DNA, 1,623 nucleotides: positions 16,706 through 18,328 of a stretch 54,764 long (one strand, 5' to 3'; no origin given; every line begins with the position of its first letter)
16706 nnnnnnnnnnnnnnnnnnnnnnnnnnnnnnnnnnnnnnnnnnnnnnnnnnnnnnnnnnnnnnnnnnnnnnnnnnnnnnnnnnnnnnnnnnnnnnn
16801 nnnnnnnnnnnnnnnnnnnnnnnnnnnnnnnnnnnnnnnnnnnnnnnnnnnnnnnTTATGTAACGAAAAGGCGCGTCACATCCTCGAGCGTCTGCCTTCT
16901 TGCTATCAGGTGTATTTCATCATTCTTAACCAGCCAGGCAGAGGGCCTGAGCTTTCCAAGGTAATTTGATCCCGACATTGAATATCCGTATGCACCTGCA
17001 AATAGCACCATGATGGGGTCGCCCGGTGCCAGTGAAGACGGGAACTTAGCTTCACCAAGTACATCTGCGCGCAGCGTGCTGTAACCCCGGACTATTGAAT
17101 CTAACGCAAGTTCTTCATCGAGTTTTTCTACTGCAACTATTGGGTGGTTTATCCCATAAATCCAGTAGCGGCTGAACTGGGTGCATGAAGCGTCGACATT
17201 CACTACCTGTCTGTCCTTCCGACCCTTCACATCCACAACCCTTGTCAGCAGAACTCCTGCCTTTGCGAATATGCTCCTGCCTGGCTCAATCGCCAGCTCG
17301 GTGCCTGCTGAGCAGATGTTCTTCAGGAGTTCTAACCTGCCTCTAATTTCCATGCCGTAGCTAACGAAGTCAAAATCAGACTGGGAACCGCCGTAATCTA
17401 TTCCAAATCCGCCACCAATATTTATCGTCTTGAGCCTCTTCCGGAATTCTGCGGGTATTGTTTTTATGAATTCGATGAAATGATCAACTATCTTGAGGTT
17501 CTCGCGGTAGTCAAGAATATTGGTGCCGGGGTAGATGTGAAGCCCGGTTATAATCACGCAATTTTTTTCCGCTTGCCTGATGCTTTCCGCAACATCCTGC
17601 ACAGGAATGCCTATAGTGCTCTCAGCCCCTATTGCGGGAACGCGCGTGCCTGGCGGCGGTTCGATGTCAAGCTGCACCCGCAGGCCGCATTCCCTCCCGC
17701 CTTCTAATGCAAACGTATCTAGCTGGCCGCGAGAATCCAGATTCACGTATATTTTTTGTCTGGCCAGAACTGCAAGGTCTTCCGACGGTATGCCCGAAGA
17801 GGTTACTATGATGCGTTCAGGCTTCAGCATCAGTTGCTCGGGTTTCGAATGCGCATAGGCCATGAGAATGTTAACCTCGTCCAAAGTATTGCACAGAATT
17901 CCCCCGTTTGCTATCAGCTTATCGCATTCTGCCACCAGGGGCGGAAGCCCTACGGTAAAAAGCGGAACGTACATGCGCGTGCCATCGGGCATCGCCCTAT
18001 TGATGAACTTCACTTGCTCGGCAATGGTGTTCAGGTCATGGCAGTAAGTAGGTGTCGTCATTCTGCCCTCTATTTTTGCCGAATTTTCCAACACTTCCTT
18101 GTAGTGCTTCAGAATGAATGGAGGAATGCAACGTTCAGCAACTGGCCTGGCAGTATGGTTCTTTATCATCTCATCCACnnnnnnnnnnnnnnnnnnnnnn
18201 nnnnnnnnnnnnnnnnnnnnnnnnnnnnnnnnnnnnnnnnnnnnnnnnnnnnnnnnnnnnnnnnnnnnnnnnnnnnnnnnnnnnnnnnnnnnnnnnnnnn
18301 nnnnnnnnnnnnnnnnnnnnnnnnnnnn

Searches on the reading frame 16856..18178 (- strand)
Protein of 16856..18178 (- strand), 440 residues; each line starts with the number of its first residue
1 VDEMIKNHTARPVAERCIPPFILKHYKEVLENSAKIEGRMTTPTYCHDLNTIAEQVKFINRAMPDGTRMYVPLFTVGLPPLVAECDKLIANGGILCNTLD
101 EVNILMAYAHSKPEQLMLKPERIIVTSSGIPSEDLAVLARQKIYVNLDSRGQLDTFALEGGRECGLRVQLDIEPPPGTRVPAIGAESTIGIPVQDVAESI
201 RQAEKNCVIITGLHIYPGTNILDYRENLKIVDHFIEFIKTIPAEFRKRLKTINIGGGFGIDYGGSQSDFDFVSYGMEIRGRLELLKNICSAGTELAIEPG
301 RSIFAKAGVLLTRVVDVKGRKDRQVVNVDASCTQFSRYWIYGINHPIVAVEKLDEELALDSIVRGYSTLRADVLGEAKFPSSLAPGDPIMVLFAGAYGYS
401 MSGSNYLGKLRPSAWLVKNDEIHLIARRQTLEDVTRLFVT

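Call 4: search_protein_families(library=pfam, proteins=[window:16856-18178:-], max_evalue=0.01)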
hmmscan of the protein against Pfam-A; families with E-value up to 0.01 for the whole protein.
window:16856-18178:- (440 aa): 2 families
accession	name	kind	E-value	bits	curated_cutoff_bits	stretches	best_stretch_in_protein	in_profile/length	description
PF02784.22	Orn_Arg_deC_N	-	7.3e-16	58.7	23.4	1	100-304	49-246/247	Pyridoxal-dependent decarboxylase, pyridoxal binding domain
PF00278.28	Orn_DAP_Arg_deC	-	1.1e-08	35.6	23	1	253-395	5-95/95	Pyridoxal-dependent decarboxylase, C-terminal sheet domain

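Call 7: search_protein_families(library=ncbifam, proteins=[window:16856-18178:-], max_evalue=0.1)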
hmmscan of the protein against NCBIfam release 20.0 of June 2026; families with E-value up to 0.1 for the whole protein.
window:16856-18178:- (440 aa): 8 families
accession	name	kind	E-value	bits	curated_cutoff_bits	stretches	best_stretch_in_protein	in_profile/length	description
TIGR01048.1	lysA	equivalog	1.3e-49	168.8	297.9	1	35-436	18-414/417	diaminopimelate decarboxylase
NF006515.0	PRK08961.1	equivalog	3.1e-38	131.3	802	1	40-404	501-847/861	bifunctional aspartate kinase/diaminopimelate decarboxylase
TIGR03099.1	dCO2ase_PEP1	hypoth_equivalog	4.9e-29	101.6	478.45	1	41-414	24-395/398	pyridoxal-dependent decarboxylase, exosortase A system-associated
NF041039.1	FslC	exception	6.4e-13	48.3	500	1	200-429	185-416/418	rhizoferrin biosystnesis N-citrylornithine decarboxylase FslC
NF052544.1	OrLyDeCDokD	equivalog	2.2e-09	36.4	700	1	112-322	104-327/461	ornithine/lysine decarboxylase DokD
NF003763.0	PRK05354.1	equivalog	2.8e-09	36.1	369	1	164-325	199-367/636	biosynthetic arginine decarboxylase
TIGR01273.1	speA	equivalog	2.8e-09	36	624.1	1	164-326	191-360/624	arginine decarboxylase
TIGR01047.1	nspC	equivalog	6.7e-07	28.1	409.05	1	209-413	158-355/380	carboxynorspermidine decarboxylase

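Call 19: search_solved_structures(query=window:16856-18178:-, max_evalue=0.001, show_alignments=3)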
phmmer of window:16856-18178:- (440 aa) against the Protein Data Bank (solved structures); distinct sequences matched with E-value up to 0.001: 30.
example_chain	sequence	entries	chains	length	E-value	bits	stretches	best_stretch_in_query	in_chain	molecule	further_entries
2p3e_A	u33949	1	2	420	8e-28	100.6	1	40-432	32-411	Diaminopimelate decarboxylase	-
2yxx_A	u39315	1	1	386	7.4e-26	94.1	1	124-435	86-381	Diaminopimelate decarboxylase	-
1knw_A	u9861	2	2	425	1.2e-20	76.9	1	118-437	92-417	Diaminopimelate decarboxylase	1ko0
2qgh_A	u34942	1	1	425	1.4e-19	73.4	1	117-437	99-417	Diaminopimelate decarboxylase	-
3c5q_A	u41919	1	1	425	2.1e-19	72.8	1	117-437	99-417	Diaminopimelate decarboxylase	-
6n2a_A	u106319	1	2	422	1.3e-17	67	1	119-438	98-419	Diaminopimelate decarboxylase 1, chloroplastic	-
6n2f_A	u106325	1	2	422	1.5e-17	66.7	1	119-438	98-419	Diaminopimelate decarboxylase 2, chloroplastic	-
2j66_A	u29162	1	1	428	2.3e-17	66.1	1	184-435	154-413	BTRK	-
7ru7_A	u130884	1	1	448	2.7e-17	65.9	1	184-435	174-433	L-glutamyl-[BtrI acyl-carrier protein] decarboxylase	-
1twi_A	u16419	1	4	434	9.5e-17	64.1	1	166-434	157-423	Diaminopimelate decarboxylase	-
1tuf_A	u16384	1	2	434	9.5e-17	64.1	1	166-434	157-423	Diaminopimelate decarboxylase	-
3vab_A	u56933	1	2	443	1.1e-16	63.9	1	122-436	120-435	Diaminopimelate decarboxylase 1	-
5x7m_A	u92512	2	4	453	2.1e-15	59.6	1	200-437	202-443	Diaminopimelate decarboxylase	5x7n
1hkv_A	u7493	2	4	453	8.6e-15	57.6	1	152-437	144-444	DIAMINOPIMELATE DECARBOXYLASE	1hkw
2o0t_A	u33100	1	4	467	9.4e-15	57.5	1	152-437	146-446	Diaminopimelate decarboxylase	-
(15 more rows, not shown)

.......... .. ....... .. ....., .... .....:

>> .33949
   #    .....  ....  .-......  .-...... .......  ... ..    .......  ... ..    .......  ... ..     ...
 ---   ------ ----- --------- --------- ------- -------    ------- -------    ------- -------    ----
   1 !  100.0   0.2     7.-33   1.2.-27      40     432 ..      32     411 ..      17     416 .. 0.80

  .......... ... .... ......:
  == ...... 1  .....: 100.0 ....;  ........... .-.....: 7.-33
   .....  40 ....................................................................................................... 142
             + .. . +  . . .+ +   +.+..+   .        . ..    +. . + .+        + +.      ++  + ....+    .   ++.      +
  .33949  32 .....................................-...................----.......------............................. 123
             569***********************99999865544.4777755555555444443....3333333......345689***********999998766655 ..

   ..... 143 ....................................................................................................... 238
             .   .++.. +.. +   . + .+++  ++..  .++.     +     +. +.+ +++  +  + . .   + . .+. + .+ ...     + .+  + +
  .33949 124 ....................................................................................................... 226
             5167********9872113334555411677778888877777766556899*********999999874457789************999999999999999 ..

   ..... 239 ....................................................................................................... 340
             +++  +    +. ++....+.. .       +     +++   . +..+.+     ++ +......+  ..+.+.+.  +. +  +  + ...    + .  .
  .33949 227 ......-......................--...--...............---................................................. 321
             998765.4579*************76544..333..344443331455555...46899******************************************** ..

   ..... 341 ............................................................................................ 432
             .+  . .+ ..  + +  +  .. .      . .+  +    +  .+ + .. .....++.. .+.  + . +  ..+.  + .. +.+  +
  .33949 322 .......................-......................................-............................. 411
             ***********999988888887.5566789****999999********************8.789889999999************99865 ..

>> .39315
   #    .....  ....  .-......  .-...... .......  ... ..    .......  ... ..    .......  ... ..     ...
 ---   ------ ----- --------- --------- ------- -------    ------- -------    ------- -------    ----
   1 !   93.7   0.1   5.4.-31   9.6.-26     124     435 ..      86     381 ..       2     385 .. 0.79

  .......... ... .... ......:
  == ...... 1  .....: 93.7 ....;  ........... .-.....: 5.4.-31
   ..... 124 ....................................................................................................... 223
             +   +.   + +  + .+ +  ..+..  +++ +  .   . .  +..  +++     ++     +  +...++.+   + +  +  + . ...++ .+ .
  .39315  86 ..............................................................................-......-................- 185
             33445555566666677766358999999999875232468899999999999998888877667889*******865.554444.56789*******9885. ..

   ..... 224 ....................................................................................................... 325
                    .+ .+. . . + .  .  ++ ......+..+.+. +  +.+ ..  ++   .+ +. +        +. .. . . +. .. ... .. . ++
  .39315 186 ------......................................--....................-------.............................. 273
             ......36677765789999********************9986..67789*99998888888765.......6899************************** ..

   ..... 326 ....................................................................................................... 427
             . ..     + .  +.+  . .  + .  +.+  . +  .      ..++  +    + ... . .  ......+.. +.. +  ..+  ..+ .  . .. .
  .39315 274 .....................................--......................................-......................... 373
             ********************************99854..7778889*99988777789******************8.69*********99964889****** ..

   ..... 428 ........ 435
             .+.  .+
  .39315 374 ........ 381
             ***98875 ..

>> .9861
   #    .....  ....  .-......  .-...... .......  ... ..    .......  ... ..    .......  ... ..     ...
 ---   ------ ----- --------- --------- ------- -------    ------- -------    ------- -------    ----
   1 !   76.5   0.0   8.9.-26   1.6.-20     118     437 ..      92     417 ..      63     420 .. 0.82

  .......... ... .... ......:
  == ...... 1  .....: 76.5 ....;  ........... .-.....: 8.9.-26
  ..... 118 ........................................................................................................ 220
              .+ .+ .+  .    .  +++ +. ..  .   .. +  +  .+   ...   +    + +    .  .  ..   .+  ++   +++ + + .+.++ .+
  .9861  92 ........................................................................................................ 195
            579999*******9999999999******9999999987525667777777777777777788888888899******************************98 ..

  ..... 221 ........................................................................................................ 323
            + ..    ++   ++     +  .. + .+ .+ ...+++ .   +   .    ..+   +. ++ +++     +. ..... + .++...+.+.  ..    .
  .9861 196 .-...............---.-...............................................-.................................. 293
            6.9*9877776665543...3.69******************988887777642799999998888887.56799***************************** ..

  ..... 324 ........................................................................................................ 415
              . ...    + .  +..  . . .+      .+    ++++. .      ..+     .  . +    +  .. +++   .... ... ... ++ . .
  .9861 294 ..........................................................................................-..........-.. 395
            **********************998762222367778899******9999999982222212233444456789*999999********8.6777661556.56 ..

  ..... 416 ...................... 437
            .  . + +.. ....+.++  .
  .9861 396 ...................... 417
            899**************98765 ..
